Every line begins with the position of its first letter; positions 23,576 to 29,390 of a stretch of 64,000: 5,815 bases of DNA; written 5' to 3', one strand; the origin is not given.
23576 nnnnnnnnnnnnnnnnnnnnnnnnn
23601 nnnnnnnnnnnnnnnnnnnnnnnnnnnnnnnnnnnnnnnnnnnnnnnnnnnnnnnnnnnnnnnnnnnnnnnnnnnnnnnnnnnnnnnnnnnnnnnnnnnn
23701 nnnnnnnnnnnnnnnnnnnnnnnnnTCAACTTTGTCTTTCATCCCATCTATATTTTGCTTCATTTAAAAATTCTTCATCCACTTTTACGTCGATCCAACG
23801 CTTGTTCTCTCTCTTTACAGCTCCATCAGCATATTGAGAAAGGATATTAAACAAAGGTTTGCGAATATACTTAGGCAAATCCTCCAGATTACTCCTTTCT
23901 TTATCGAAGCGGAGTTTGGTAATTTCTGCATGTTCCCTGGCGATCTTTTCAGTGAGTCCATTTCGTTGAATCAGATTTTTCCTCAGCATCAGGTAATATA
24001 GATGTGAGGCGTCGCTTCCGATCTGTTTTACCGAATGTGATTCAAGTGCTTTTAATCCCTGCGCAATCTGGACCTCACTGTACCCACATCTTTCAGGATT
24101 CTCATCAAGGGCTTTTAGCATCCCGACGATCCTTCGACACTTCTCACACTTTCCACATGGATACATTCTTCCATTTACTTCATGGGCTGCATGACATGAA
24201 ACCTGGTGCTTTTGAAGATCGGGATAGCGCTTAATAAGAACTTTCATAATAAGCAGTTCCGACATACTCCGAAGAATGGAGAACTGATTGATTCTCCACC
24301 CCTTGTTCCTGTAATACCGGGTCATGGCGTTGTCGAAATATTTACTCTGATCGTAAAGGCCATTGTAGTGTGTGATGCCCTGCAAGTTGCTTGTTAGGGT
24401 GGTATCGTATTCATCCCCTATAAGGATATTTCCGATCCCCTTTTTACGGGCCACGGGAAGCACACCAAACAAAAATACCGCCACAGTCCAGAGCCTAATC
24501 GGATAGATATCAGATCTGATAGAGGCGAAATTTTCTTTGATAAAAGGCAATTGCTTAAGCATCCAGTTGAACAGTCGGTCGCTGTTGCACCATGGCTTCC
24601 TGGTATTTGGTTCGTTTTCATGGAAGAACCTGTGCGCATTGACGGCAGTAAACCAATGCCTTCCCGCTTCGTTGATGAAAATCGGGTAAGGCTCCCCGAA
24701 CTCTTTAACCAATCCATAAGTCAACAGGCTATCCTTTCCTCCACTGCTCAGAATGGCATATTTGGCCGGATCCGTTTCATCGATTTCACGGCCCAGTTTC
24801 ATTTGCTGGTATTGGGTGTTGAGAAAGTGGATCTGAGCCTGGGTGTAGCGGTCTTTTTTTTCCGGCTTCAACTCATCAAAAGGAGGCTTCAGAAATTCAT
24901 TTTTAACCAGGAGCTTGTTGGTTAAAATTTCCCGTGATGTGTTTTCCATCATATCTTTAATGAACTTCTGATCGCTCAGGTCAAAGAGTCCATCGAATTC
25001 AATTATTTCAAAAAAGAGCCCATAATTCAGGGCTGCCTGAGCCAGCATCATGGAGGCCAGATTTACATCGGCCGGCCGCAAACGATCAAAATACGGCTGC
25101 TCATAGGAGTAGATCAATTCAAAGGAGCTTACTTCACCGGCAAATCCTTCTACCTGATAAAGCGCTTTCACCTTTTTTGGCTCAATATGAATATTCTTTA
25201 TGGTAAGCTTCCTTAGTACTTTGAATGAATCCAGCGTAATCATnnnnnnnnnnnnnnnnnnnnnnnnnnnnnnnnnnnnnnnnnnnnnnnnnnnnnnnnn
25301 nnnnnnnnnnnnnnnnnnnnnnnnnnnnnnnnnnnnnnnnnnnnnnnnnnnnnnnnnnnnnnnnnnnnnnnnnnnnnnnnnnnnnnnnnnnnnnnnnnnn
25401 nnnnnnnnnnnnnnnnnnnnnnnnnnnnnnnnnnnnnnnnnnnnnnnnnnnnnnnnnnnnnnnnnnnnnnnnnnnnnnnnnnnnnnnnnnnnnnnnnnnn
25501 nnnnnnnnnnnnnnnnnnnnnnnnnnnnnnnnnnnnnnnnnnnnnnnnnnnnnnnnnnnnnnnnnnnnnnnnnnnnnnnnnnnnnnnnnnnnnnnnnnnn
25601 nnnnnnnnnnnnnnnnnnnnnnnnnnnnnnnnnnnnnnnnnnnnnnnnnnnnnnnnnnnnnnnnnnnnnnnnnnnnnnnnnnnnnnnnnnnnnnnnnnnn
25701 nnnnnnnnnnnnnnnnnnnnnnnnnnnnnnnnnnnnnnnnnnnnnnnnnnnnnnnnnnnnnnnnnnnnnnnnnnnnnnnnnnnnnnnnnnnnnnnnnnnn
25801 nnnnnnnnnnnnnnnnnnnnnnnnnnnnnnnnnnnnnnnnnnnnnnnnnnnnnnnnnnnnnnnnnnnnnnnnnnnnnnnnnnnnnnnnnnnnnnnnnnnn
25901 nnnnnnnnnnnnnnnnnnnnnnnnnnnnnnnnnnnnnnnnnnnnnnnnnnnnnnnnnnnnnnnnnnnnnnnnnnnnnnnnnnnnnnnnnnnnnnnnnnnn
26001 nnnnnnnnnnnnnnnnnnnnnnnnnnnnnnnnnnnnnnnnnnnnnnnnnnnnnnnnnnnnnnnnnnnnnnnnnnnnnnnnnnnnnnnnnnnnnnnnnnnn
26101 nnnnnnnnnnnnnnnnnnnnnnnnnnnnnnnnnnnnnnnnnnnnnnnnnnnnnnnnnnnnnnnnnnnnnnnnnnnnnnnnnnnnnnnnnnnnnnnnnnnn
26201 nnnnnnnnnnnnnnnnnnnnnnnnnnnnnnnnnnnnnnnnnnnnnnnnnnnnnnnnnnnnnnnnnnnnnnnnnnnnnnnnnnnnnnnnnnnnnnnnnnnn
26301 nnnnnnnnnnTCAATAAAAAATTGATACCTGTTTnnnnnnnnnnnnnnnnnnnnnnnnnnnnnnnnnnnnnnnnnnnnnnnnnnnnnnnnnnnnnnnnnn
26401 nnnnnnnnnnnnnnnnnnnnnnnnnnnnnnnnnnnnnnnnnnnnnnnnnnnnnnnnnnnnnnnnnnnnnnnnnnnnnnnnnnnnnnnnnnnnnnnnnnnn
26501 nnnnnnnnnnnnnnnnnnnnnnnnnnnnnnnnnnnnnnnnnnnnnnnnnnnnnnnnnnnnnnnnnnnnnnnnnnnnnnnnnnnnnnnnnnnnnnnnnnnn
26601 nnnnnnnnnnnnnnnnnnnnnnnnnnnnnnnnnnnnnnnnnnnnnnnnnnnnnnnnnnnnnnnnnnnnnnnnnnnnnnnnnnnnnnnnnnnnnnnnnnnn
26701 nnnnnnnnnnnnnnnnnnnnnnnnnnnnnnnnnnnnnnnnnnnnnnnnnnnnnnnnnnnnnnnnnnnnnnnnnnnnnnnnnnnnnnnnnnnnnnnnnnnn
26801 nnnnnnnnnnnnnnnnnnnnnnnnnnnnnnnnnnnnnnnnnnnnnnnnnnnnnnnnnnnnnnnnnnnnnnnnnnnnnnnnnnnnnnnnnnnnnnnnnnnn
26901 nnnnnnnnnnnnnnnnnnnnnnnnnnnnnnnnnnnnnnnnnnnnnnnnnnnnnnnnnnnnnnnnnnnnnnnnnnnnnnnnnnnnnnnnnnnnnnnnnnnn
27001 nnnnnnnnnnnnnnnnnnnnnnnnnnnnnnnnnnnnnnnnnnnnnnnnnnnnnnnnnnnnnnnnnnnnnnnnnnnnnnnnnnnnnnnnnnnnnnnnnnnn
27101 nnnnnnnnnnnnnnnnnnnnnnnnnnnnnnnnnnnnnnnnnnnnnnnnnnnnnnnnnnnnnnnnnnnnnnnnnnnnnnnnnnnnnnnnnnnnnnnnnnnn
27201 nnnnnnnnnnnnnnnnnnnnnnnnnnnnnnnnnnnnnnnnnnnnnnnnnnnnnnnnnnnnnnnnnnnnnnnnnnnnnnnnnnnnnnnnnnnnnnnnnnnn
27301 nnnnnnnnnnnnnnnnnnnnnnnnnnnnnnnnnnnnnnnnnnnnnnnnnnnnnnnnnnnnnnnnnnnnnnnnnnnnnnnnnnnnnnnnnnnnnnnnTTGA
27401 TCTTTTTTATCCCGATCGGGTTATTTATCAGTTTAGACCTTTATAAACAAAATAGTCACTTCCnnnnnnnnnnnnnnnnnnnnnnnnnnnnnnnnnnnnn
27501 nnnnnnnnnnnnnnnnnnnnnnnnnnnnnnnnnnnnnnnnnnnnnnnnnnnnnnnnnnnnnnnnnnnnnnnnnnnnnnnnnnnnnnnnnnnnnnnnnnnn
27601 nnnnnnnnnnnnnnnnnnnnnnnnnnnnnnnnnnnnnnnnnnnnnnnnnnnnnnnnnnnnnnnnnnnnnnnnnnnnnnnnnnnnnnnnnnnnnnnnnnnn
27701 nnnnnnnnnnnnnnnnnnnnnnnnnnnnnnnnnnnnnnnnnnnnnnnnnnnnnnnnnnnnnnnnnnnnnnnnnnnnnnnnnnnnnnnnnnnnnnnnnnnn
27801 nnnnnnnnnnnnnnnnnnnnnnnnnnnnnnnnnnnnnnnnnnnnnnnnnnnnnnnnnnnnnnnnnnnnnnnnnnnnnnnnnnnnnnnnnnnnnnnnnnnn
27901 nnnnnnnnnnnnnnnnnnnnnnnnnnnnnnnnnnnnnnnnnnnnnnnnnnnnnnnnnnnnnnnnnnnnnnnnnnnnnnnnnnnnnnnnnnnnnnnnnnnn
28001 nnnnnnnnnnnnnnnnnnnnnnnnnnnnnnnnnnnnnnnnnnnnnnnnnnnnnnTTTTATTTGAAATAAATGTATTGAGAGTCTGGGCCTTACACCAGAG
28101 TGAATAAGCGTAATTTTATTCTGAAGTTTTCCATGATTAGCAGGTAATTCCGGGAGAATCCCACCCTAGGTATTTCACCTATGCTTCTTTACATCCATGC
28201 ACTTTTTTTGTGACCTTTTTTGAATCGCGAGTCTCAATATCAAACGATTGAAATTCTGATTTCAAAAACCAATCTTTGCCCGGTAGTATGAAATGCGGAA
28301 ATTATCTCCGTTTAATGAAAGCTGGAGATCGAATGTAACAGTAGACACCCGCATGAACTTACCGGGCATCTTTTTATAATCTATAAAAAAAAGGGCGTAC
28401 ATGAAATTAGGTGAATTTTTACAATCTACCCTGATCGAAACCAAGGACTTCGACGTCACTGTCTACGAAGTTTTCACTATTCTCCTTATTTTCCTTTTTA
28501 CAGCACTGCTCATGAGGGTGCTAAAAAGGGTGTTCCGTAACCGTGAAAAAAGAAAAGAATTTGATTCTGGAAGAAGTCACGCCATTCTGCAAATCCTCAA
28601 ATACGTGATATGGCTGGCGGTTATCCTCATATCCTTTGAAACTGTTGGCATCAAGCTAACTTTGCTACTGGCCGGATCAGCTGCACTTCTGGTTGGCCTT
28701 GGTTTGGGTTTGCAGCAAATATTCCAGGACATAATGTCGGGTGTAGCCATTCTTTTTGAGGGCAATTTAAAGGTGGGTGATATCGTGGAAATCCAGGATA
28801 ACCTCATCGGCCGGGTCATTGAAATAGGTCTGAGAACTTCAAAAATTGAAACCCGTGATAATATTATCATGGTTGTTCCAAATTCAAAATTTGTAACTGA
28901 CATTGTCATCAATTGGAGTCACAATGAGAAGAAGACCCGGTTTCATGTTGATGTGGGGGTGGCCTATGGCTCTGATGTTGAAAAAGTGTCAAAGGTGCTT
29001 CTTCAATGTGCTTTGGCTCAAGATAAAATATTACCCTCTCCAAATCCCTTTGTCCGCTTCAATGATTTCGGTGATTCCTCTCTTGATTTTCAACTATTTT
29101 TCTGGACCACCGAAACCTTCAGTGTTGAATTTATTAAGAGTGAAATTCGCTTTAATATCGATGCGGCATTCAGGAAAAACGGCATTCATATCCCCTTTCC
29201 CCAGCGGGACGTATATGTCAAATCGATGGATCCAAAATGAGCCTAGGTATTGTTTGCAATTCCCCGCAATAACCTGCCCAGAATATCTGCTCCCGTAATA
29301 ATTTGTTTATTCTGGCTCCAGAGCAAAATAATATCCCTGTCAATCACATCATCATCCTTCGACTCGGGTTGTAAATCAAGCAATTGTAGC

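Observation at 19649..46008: Seven oriented copies of an ECF-sigma-type bipartite promoter motif (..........-N11/12-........) link a ~26-kb block of stress, ion, polyamine and unknown-enzyme operons into one putative regulon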

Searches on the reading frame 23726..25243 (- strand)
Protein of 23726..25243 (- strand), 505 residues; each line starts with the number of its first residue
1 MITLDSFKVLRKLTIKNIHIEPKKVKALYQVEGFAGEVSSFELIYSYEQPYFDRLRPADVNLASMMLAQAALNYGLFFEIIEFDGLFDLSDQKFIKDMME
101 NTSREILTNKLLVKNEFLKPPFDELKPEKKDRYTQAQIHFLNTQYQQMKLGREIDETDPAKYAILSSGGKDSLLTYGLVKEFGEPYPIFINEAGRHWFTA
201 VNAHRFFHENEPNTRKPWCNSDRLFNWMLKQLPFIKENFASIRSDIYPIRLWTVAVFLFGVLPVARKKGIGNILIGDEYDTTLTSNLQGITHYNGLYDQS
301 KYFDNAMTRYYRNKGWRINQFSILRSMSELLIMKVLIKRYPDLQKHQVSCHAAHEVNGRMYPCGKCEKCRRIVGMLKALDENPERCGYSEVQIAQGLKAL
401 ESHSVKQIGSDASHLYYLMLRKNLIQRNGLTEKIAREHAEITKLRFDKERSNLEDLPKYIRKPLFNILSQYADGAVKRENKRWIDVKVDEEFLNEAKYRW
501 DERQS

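Call 9: search_protein_families(library=pfam, proteins=[window:23726-25243:-])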
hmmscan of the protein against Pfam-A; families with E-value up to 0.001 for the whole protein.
window:23726-25243:- (505 aa): 0 families

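Call 20: search_protein_families(library=ncbifam, proteins=[window:23726-25243:-], max_evalue=0.00001)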
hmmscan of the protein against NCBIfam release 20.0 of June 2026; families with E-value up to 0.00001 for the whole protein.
window:23726-25243:- (505 aa): 0 families

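Call 68: search_protein_families(library=pfam, proteins=[window:23726-25243:-], max_evalue=0.5)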
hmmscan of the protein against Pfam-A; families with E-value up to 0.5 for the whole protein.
window:23726-25243:- (505 aa): 1 family
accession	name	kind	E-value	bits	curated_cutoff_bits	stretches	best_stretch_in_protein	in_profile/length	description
PF19932.4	DUF6395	-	0.1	13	25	1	324-383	17-70/174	Family of unknown function (DUF6395)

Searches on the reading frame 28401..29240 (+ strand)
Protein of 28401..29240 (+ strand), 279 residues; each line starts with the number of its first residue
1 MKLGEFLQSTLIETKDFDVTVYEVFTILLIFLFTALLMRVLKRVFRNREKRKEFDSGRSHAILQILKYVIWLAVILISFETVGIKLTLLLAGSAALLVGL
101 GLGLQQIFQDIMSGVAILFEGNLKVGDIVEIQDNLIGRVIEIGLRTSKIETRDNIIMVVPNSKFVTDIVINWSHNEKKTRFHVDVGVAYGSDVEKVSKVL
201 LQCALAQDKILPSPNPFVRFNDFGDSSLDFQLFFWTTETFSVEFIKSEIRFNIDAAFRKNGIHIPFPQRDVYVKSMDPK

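Call 10: search_protein_families(library=pfam, proteins=[window:28401-29240:+])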
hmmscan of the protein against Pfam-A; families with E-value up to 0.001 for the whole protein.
window:28401-29240:+ (279 aa): 3 families
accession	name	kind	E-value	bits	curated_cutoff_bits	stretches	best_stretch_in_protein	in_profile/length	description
PF00924.24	MS_channel_2nd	-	4.2e-19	68.9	20.2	1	107-174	2-68/68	Mechanosensitive ion channel, beta-domain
PF21082.3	MS_channel_3rd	-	2e-18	67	21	1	183-264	3-88/88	Mechanosensitive ion channel MscS, C-terminal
PF21088.3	MS_channel_1st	-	9.1e-05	22.8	23.1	1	64-105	1-42/42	Mechanosensitive ion channel, transmembrane helices 2/3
